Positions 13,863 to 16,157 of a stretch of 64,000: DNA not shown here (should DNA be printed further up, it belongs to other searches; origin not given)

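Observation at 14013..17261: Radical SAM enzyme abutting a GNAT + RimK-type ATP-grasp fusion: an amidoligase pathway I cannot name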

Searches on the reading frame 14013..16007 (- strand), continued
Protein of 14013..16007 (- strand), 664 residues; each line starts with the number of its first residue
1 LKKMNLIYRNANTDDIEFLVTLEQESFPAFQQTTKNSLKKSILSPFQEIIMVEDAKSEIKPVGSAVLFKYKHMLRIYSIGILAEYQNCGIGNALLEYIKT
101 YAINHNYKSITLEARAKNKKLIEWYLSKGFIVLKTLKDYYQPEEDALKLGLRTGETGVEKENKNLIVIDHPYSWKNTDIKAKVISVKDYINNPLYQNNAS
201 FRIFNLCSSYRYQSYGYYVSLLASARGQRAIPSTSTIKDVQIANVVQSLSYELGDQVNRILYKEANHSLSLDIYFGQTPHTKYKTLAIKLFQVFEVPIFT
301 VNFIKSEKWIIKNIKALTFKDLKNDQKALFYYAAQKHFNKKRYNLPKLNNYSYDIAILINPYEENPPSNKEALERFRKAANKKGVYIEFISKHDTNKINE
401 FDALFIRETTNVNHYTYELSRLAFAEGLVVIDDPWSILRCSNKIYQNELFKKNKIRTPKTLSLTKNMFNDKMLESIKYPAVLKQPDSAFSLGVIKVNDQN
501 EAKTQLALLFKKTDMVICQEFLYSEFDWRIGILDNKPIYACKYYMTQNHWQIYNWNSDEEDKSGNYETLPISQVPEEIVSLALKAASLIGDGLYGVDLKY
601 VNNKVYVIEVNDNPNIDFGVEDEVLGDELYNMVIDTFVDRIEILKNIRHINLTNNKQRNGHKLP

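Call 12: find_homologous_proteins(query=window:14013-16007:-, max_evalue=0.00001)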
Query window:14013-16007:- (664 aa): 7647 proteins with E <= 0.00001 among 8000 candidates; the best 120 are listed.
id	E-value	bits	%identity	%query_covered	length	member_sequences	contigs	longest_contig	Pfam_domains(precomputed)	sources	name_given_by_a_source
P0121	0.0e+0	1484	100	100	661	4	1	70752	PF13673.14,PF14401.12,PF13508.14,PF08443.17,PF02655.20,PF07478.19,PF00583.32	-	-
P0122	0.0e+0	1188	80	99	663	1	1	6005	PF13673.14,PF14401.12,PF08443.17,PF02655.20,PF07478.19,PF00583.32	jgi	jgi:glutathione synthase/RimK-type ligase-like ATP-grasp enzyme/ribosomal protein S18 acetylase RimI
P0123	0.0e+0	1176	79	99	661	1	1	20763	PF13673.14,PF14401.12,PF13508.14,PF08443.17,PF02655.20,PF07478.19,PF00583.32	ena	-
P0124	0.0e+0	1169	79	99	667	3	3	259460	PF13673.14,PF14401.12,PF13508.14,PF08443.17,PF02655.20,PF07478.19,PF00583.32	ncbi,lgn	-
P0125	0.0e+0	1157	77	99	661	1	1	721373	PF14401.12,PF13508.14,PF08443.17,PF02655.20,PF07478.19,PF00583.32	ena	-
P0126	0.0e+0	1152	79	98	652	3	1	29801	PF14401.12,PF13508.14,PF08443.17,PF02655.20,PF07478.19,PF00583.32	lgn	-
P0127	0.0e+0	1130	75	99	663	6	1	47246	PF13673.14,PF14401.12,PF13508.14,PF08443.17,PF02655.20,PF07478.19,PF00583.32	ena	-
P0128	0.0e+0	1129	77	98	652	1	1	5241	PF14401.12,PF13508.14,PF08443.17,PF02655.20,PF07478.19,PF00583.32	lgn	-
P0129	0.0e+0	1129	76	99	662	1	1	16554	PF14401.12,PF13508.14,PF08443.17,PF02655.20,PF07478.19,PF00583.32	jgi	jgi:glutathione synthase/RimK-type ligase-like ATP-grasp enzyme/ribosomal protein S18 acetylase RimI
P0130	0.0e+0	1128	76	99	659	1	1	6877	PF13673.14,PF14401.12,PF13508.14,PF08443.17,PF02655.20,PF01071.25,PF07478.19,PF00583.32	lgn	-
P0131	0.0e+0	1124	76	98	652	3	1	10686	PF13673.14,PF14401.12,PF13508.14,PF08443.17,PF02655.20,PF07478.19,PF00583.32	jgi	jgi:glutathione synthase/RimK-type ligase-like ATP-grasp enzyme/ribosomal protein S18 acetylase RimI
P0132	0.0e+0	1123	76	98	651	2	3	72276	PF13673.14,PF14401.12,PF13508.14,PF08443.17,PF02655.20,PF07478.19,PF00583.32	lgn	-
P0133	0.0e+0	1118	74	99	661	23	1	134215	PF13673.14,PF14401.12,PF13508.14,PF08443.17,PF02655.20,PF07478.19,PF00583.32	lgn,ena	-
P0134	0.0e+0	1114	75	98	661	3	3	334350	PF13673.14,PF14401.12,PF13508.14,PF08443.17,PF02655.20,PF07478.19,PF00583.32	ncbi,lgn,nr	ncbi:MAG: GNAT family N-acetyltransferase [Flavobacteriales bacterium]|nr:GNAT family N-acetyltransf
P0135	0.0e+0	1114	75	98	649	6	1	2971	PF13673.14,PF14401.12,PF13508.14,PF08443.17,PF02655.20,PF07478.19,PF00583.32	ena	-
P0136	0.0e+0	1109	74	98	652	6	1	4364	PF14401.12,PF08443.17,PF02655.20,PF07478.19,PF00583.32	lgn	-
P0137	0.0e+0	1107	74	98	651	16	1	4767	PF13673.14,PF14401.12,PF13508.14,PF08443.17,PF02655.20,PF07478.19,PF00583.32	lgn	-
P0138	0.0e+0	1074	71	98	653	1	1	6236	PF13673.14,PF14401.12,PF13508.14,PF08443.17,PF02655.20,PF07478.19,PF00583.32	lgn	-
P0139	0.0e+0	1072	72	98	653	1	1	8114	PF13673.14,PF14401.12,PF13508.14,PF02222.28,PF08443.17,PF02655.20,PF07478.19,PF00583.32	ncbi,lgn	-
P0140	0.0e+0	1043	69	98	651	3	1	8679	PF13673.14,PF14401.12,PF13508.14,PF08443.17,PF02655.20,PF07478.19,PF00583.32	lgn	-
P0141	0.0e+0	1038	69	98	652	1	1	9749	PF13673.14,PF14401.12,PF13508.14,PF08443.17,PF02655.20,PF07478.19,PF00583.32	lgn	-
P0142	0.0e+0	1027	67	97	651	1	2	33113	PF14401.12,PF13508.14,PF08443.17,PF02655.20,PF07478.19,PF00583.32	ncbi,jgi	ncbi:MAG: hypothetical protein RL754_1036 [Bacteroidota bacterium]|jgi:glutathione synthase/RimK-typ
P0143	7.0e-288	975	66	98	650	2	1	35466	PF13673.14,PF14401.12,PF13508.14,PF08443.17,PF02655.20,PF07478.19,PF00583.32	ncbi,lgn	-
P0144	8.4e-280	948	64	99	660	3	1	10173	PF13673.14,PF13420.14,PF14401.12,PF13508.14,PF08443.17,PF02655.20,PF07478.19,PF00583.32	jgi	jgi:glutathione synthase/RimK-type ligase-like ATP-grasp enzyme/ribosomal protein S18 acetylase RimI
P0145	1.1e-278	944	64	98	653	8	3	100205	PF14401.12,PF08443.17,PF02655.20,PF07478.19,PF00583.32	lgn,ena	-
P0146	2.9e-277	940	62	99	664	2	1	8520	PF13673.14,PF13420.14,PF14401.12,PF13508.14,PF08443.17,PF02655.20,PF07478.19,PF00583.32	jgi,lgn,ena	-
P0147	3.7e-277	939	64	98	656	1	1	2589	PF13673.14,PF14401.12,PF13508.14,PF08443.17,PF02655.20,PF07478.19,PF00583.32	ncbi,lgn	-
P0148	9.8e-277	938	62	98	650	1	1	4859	PF13673.14,PF13420.14,PF14401.12,PF13508.14,PF08443.17,PF02655.20,PF07478.19,PF00583.32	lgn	-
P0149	6.6e-274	928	63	99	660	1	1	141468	PF13673.14,PF14401.12,PF13508.14,PF08443.17,PF02655.20,PF07478.19,PF00583.32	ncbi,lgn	-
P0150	1.6e-273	927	63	98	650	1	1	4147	PF13673.14,PF13302.14,PF14401.12,PF13508.14,PF08443.17,PF02655.20,PF07478.19,PF00583.32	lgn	-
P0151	3.8e-273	926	63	98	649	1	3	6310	PF13673.14,PF14401.12,PF13508.14,PF08443.17,PF02655.20,PF07478.19,PF00583.32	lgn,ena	-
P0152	4.1e-273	926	64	95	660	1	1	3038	PF13673.14,PF14401.12,PF13508.14,PF08443.17,PF02655.20,PF07478.19,PF00583.32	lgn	-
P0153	6.8e-273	925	63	98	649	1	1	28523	PF13673.14,PF14401.12,PF13508.14,PF08443.17,PF02655.20,PF07478.19,PF00583.32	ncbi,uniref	ncbi:GNAT family N-acetyltransferase [Tenacibaculum sp. TC6]|uniref:GNAT family N-acetyltransferase 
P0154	7.7e-273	925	62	98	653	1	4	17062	PF13673.14,PF14401.12,PF13508.14,PF08443.17,PF02655.20,PF07478.19,PF00583.32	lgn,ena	-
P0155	2.9e-272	923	63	98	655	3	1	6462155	PF13673.14,PF14401.12,PF13508.14,PF08443.17,PF02655.20,PF07478.19,PF00583.32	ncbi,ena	-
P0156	9.3e-272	921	61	99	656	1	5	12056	PF13673.14,PF14401.12,PF13508.14,PF08443.17,PF02655.20,PF07478.19,PF00583.32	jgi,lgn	jgi:glutathione synthase/RimK-type ligase-like ATP-grasp enzyme/ribosomal protein S18 acetylase RimI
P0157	2.2e-271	920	61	98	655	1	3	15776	PF13673.14,PF14401.12,PF13508.14,PF08443.17,PF02655.20,PF07478.19,PF00583.32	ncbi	-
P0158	1.0e-270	918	61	98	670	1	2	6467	PF13673.14,PF14401.12,PF13508.14,PF08443.17,PF02655.20,PF07478.19,PF00583.32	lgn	-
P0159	1.7e-269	914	63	98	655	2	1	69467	PF13673.14,PF14401.12,PF13508.14,PF08443.17,PF02655.20,PF07478.19,PF00583.32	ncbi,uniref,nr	ncbi:GNAT family N-acetyltransferase [Plebeiibacterium sediminum]|uniref:GNAT family N-acetyltransfe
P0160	7.0e-269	912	62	98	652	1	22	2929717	PF13673.14,PF13420.14,PF14401.12,PF13508.14,PF08443.17,PF02655.20,PF07478.19,PF00583.32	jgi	jgi:glutathione synthase/RimK-type ligase-like ATP-grasp enzyme/ribosomal protein S18 acetylase RimI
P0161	7.6e-269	912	62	98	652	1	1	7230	PF13673.14,PF14401.12,PF13508.14,PF08443.17,PF02655.20,PF07478.19,PF00583.32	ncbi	-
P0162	1.1e-268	911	60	98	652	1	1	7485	PF14401.12,PF08443.17,PF02655.20,PF07478.19,PF00583.32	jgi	jgi:glutathione synthase/RimK-type ligase-like ATP-grasp enzyme/ribosomal protein S18 acetylase RimI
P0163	7.7e-268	908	62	98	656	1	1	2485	PF13673.14,PF14401.12,PF13508.14,PF08443.17,PF02655.20,PF07478.19,PF00583.32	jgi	jgi:glutathione synthase/RimK-type ligase-like ATP-grasp enzyme/ribosomal protein S18 acetylase RimI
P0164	2.4e-267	907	61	98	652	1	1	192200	PF13673.14,PF14401.12,PF13508.14,PF08443.17,PF02655.20,PF07478.19,PF00583.32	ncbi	-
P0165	4.8e-267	906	60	98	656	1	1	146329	PF13673.14,PF14401.12,PF13508.14,PF08443.17,PF02655.20,PF07478.19,PF00583.32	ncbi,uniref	ncbi:GNAT family N-acetyltransferase [Carboxylicivirga taeanensis]|uniref:GNAT family N-acetyltransf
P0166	5.2e-267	906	63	98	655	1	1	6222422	PF13673.14,PF14401.12,PF13508.14,PF08443.17,PF02655.20,PF07478.19,PF00583.32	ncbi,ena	-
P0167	5.6e-267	906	63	98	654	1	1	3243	PF13673.14,PF14401.12,PF13508.14,PF08443.17,PF02655.20,PF07478.19,PF00583.32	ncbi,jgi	-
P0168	8.1e-267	905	61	98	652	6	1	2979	PF13673.14,PF14401.12,PF13508.14,PF08443.17,PF02655.20,PF07478.19,PF00583.32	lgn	-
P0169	1.1e-266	904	62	98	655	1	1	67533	PF13673.14,PF14401.12,PF13508.14,PF08445.17,PF08443.17,PF02655.20,PF07478.19,PF00583.32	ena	-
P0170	3.9e-266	903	62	98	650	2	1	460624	PF14401.12,PF13508.14,PF08443.17,PF02655.20,PF07478.19,PF00583.32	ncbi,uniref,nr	ncbi:GNAT family N-acetyltransferase [Seonamhaeicola algicola]|uniref:GNAT family N-acetyltransferas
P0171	9.8e-266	901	62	98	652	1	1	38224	PF14401.12,PF13508.14,PF08443.17,PF02655.20,PF07478.19,PF00583.32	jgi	jgi:glutathione synthase/RimK-type ligase-like ATP-grasp enzyme/ribosomal protein S18 acetylase RimI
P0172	1.5e-264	897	60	98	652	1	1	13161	PF13673.14,PF14401.12,PF13508.14,PF08443.17,PF02655.20,PF07478.19,PF00583.32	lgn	-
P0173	1.9e-264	897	59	98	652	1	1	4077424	PF14401.12,PF13508.14,PF08443.17,PF02655.20,PF07478.19,PF00583.32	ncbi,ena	-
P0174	5.1e-264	896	60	98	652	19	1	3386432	PF13673.14,PF14401.12,PF13508.14,PF08443.17,PF02655.20,PF07478.19,PF00583.32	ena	-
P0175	1.5e-263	894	61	98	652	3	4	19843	PF13673.14,PF14401.12,PF13508.14,PF08443.17,PF02655.20,PF07478.19,PF00583.32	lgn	-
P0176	4.8e-263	893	60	97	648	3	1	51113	PF13673.14,PF14401.12,PF13508.14,PF08443.17,PF02655.20,PF07478.19,PF00583.32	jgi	-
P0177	1.9e-262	891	62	98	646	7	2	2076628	PF13673.14,PF14401.12,PF13508.14,PF08443.17,PF02655.20,PF07478.19,PF00583.32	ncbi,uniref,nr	ncbi:GNAT family N-acetyltransferase [Marinifilum fragile]|uniref:GNAT family N-acetyltransferase n=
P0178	7.3e-261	885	59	99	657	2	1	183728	PF13673.14,PF14401.12,PF13508.14,PF08443.17,PF02655.20,PF07478.19,PF00583.32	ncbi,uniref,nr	ncbi:GNAT family N-acetyltransferase [Carboxylicivirga mesophila]|uniref:GNAT family N-acetyltransfe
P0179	8.3e-260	882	58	98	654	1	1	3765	PF13673.14,PF14401.12,PF13508.14,PF07478.19,PF00583.32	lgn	-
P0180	5.3e-258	876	59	98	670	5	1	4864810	PF13673.14,PF14401.12,PF13508.14,PF08443.17,PF02655.20,PF07478.19,PF00583.32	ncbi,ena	-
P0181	5.3e-258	876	59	98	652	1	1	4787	PF13673.14,PF13302.14,PF14401.12,PF13508.14,PF08443.17,PF02655.20,PF07478.19,PF00583.32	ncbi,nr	ncbi:MAG TPA: GNAT family N-acetyltransferase [Draconibacterium sp.]|nr:GNAT family N-acetyltransfer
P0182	3.8e-257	873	58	97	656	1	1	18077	PF14401.12,PF08443.17,PF02655.20,PF07478.19,PF00583.32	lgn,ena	-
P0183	1.0e-256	872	58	98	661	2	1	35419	PF14401.12,PF08443.17,PF02655.20,PF07478.19,PF00583.32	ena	-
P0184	1.1e-256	872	58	98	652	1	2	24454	PF13673.14,PF14401.12,PF13508.14,PF08443.17,PF02655.20,PF07478.19,PF00583.32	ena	-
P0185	3.9e-256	870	58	98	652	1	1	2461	PF13673.14,PF14401.12,PF13508.14,PF08443.17,PF02655.20,PF07478.19,PF00583.32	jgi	-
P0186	7.8e-256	869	60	98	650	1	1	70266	PF13673.14,PF14401.12,PF13508.14,PF08443.17,PF02655.20,PF07478.19,PF00583.32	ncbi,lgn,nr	ncbi:MAG: GNAT family N-acetyltransferase [Bacteroidales bacterium]|nr:GNAT family N-acetyltransfera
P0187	8.4e-256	869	58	98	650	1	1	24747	PF13673.14,PF14401.12,PF13508.14,PF08443.17,PF02655.20,PF07478.19,PF00583.32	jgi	-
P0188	8.2e-255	865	57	98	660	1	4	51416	PF13673.14,PF14401.12,PF13508.14,PF08445.17,PF08443.17,PF02655.20,PF07478.19,PF00583.32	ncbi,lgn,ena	-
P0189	1.7e-254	864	59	98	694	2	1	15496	PF13673.14,PF14401.12,PF13508.14,PF08443.17,PF02655.20,PF07478.19,PF00583.32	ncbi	-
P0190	2.6e-254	864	57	98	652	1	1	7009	PF13673.14,PF14401.12,PF13508.14,PF08445.17,PF08443.17,PF02655.20,PF07478.19,PF00583.32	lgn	-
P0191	5.3e-254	863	58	98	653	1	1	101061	PF13673.14,PF14401.12,PF13508.14,PF08443.17,PF02655.20,PF07478.19,PF00583.32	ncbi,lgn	-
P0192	1.0e-253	862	57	99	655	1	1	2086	PF13673.14,PF14401.12,PF13508.14,PF08443.17,PF02655.20,PF07478.19,PF00583.32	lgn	-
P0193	1.6e-253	861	57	98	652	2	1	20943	PF13673.14,PF14401.12,PF13508.14,PF08443.17,PF02655.20,PF07478.19,PF00583.32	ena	-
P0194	1.7e-253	861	57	98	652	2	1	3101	PF13673.14,PF14401.12,PF13508.14,PF08443.17,PF02655.20,PF07478.19,PF00583.32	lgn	-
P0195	2.2e-253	861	57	98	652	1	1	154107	PF13673.14,PF14401.12,PF13508.14,PF08443.17,PF02655.20,PF07478.19,PF00583.32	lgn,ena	-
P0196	3.3e-253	860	59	97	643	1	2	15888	PF13673.14,PF13420.14,PF14401.12,PF13508.14,PF08443.17,PF07478.19,PF00583.32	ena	-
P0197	6.2e-253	859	58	98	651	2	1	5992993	PF13673.14,PF14401.12,PF13508.14,PF08443.17,PF02655.20,PF07478.19,PF00583.32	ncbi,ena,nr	nr:GNAT family N-acetyltransferase [uncultured Carboxylicivirga sp.]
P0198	8.7e-253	859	57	98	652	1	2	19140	PF13673.14,PF14401.12,PF13508.14,PF08445.17,PF08443.17,PF02655.20,PF07478.19,PF00583.32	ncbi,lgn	ncbi:MAG: GNAT family N-acetyltransferase [Draconibacterium sp.]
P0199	3.9e-252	856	57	98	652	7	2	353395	PF13673.14,PF14401.12,PF13508.14,PF08443.17,PF02655.20,PF07478.19,PF00583.32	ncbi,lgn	-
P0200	2.2e-251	854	58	98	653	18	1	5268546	PF13673.14,PF14401.12,PF13508.14,PF08443.17,PF02655.20,PF07478.19,PF00583.32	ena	-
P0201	2.3e-251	854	57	98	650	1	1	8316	PF13673.14,PF14401.12,PF13508.14,PF02222.28,PF08443.17,PF07478.19,PF00583.32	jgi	jgi:glutathione synthase/RimK-type ligase-like ATP-grasp enzyme/ribosomal protein S18 acetylase RimI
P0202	3.2e-251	853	59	98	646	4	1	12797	PF13673.14,PF14401.12,PF13508.14,PF08443.17,PF02655.20,PF07478.19,PF00583.32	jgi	jgi:glutathione synthase/RimK-type ligase-like ATP-grasp enzyme/ribosomal protein S18 acetylase RimI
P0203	3.6e-251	853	58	99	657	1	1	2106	PF13673.14,PF14401.12,PF13508.14,PF08443.17,PF02655.20,PF07478.19,PF00583.32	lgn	-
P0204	8.7e-251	852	58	98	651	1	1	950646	PF13673.14,PF14401.12,PF13508.14,PF08443.17,PF02655.20,PF07478.19,PF00583.32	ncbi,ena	-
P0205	1.2e-250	852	58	98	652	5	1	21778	PF13673.14,PF14401.12,PF13508.14,PF08443.17,PF02655.20,PF07478.19,PF00583.32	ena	-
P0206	1.3e-250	852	58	98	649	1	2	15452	PF13673.14,PF14401.12,PF13508.14,PF08443.17,PF07478.19,PF00583.32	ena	-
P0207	2.5e-250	851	58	98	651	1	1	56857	PF13673.14,PF14401.12,PF13508.14,PF08443.17,PF02655.20,PF07478.19,PF00583.32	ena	-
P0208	3.9e-250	850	58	98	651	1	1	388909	PF13673.14,PF14401.12,PF13508.14,PF08443.17,PF02655.20,PF07478.19,PF00583.32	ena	-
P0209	4.4e-250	850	56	98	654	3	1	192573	PF13673.14,PF14401.12,PF13508.14,PF08443.17,PF02655.20,PF07478.19,PF00583.32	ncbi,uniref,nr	ncbi:GNAT family N-acetyltransferase [Maribellus sediminis]|uniref:GNAT family N-acetyltransferase n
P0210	6.5e-250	849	57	98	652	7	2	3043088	PF13673.14,PF14401.12,PF13508.14,PF08443.17,PF02655.20,PF07478.19,PF00583.32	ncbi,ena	-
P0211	8.4e-250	849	57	98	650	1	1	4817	PF13673.14,PF14401.12,PF13508.14,PF08443.17,PF02655.20,PF07478.19,PF00583.32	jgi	jgi:glutathione synthase/RimK-type ligase-like ATP-grasp enzyme/ribosomal protein S18 acetylase RimI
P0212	1.3e-249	848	57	98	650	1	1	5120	PF13673.14,PF14401.12,PF13508.14,PF08443.17,PF02655.20,PF07478.19,PF00583.32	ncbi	-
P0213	5.1e-249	846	65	88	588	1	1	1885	PF14401.12,PF08443.17,PF02655.20,PF07478.19,PF00583.32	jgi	jgi:glutathione synthase/RimK-type ligase-like ATP-grasp enzyme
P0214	8.1e-249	846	57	98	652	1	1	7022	PF13673.14,PF14401.12,PF13508.14,PF08443.17,PF02655.20,PF07478.19,PF00583.32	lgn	-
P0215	3.3e-248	844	56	98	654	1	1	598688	PF13673.14,PF14401.12,PF13508.14,PF08445.17,PF08443.17,PF02655.20,PF07478.19,PF00583.32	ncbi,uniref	ncbi:GNAT family N-acetyltransferase [Maribellus mangrovi]|uniref:GNAT family N-acetyltransferase n=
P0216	3.4e-248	843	58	97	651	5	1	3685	PF13673.14,PF14401.12,PF13508.14,PF08443.17,PF02655.20,PF07478.19,PF00583.32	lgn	-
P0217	3.7e-248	843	56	98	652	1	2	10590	PF13673.14,PF14401.12,PF13508.14,PF08443.17,PF02655.20,PF07478.19,PF00583.32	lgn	-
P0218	4.3e-248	843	57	98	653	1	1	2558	PF13673.14,PF14401.12,PF13508.14,PF08443.17,PF02655.20,PF07478.19,PF00583.32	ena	-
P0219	2.0e-247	841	57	98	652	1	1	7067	PF13673.14,PF14401.12,PF13508.14,PF08443.17,PF02655.20,PF07478.19,PF00583.32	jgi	-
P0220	2.5e-247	841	58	98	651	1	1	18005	PF13673.14,PF14401.12,PF13508.14,PF08445.17,PF08443.17,PF02655.20,PF07478.19,PF00583.32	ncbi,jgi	-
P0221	5.9e-247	839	56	98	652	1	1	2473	PF13673.14,PF14401.12,PF13508.14,PF08443.17,PF02655.20,PF07478.19,PF00583.32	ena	-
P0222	1.1e-246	838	57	98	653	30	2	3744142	PF13673.14,PF14401.12,PF13508.14,PF08443.17,PF02655.20,PF07478.19,PF00583.32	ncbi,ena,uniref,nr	ncbi:GNAT family N-acetyltransferase [Draconibacterium orientale]|uniref:GNAT family N-acetyltransfe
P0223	1.9e-246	838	58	98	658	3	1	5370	PF14401.12,PF13508.14,PF08443.17,PF02655.20,PF07478.19,PF00583.32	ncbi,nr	ncbi:MAG: GNAT family N-acetyltransferase [Salinivirgaceae bacterium]|nr:GNAT family N-acetyltransfe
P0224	3.1e-246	837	58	98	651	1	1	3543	PF14401.12,PF13508.14,PF08443.17,PF02655.20,PF07478.19,PF00583.32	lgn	-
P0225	2.8e-245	834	57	98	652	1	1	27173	PF13673.14,PF14401.12,PF13508.14,PF08443.17,PF02655.20,PF07478.19,PF00583.32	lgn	-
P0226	5.2e-245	833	57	98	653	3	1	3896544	PF13673.14,PF14401.12,PF13508.14,PF08443.17,PF02655.20,PF07478.19,PF00583.32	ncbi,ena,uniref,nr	ncbi:GNAT family N-acetyltransferase [uncultured Draconibacterium sp.]|uniref:GNAT family N-acetyltr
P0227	3.0e-244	830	57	98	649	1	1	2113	PF13673.14,PF14401.12,PF13508.14,PF08443.17,PF02655.20,PF07478.19,PF00583.32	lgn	-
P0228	6.7e-244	829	56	98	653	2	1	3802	PF13673.14,PF14401.12,PF13508.14,PF08443.17,PF02655.20,PF07478.19,PF00583.32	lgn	-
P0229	1.1e-243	829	56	98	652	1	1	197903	PF13673.14,PF13420.14,PF14401.12,PF13508.14,PF08443.17,PF02655.20,PF07478.19,PF00583.32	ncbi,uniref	uniref:GNAT family N-acetyltransferase n=1 Tax=uncultured Draconibacterium sp. TaxID=1573823 RepID=U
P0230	1.2e-243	828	58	98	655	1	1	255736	PF13673.14,PF14401.12,PF13508.14,PF08443.17,PF02655.20,PF07478.19,PF00583.32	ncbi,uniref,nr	ncbi:GNAT family N-acetyltransferase [Ancylomarina salipaludis]|uniref:GNAT family N-acetyltransfera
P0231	1.2e-243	828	57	99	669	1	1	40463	PF13673.14,PF14401.12,PF13508.14,PF08443.17,PF02655.20,PF07478.19,PF00583.32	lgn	-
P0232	1.6e-243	828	58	98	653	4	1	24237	PF13673.14,PF14401.12,PF13508.14,PF08443.17,PF02655.20,PF07478.19,PF00583.32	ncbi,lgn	-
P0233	1.9e-243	828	57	97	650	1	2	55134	PF13673.14,PF14401.12,PF13508.14,PF08443.17,PF02655.20,PF07478.19,PF00583.32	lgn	-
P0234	2.8e-243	827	57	98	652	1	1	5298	PF14401.12,PF13508.14,PF08443.17,PF02655.20,PF07478.19,PF00583.32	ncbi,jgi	-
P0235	5.2e-243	826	57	98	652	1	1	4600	PF13673.14,PF14401.12,PF13508.14,PF08443.17,PF02655.20,PF07478.19,PF00583.32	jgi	jgi:glutathione synthase/RimK-type ligase-like ATP-grasp enzyme/N-acetylglutamate synthase-like GNAT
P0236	8.1e-243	826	55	98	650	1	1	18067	PF13673.14,PF14401.12,PF13508.14,PF08443.17,PF02655.20,PF07478.19,PF00583.32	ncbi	-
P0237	3.2e-242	824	56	98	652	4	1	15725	PF13673.14,PF14401.12,PF13508.14,PF08443.17,PF02655.20,PF07478.19,PF00583.32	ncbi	-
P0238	6.1e-242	823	57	98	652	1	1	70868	PF13673.14,PF14401.12,PF13508.14,PF08443.17,PF02655.20,PF07478.19,PF00583.32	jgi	jgi:glutathione synthase/RimK-type ligase-like ATP-grasp enzyme/ribosomal protein S18 acetylase RimI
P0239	6.6e-242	823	56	98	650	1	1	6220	PF13673.14,PF14401.12,PF13508.14,PF08443.17,PF02655.20,PF07478.19,PF00583.32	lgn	-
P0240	7.2e-242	823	56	98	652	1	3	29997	PF13673.14,PF14401.12,PF13508.14,PF08443.17,PF02655.20,PF07478.19,PF00583.32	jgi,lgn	jgi:glutathione synthase/RimK-type ligase-like ATP-grasp enzyme/ribosomal protein S18 acetylase RimI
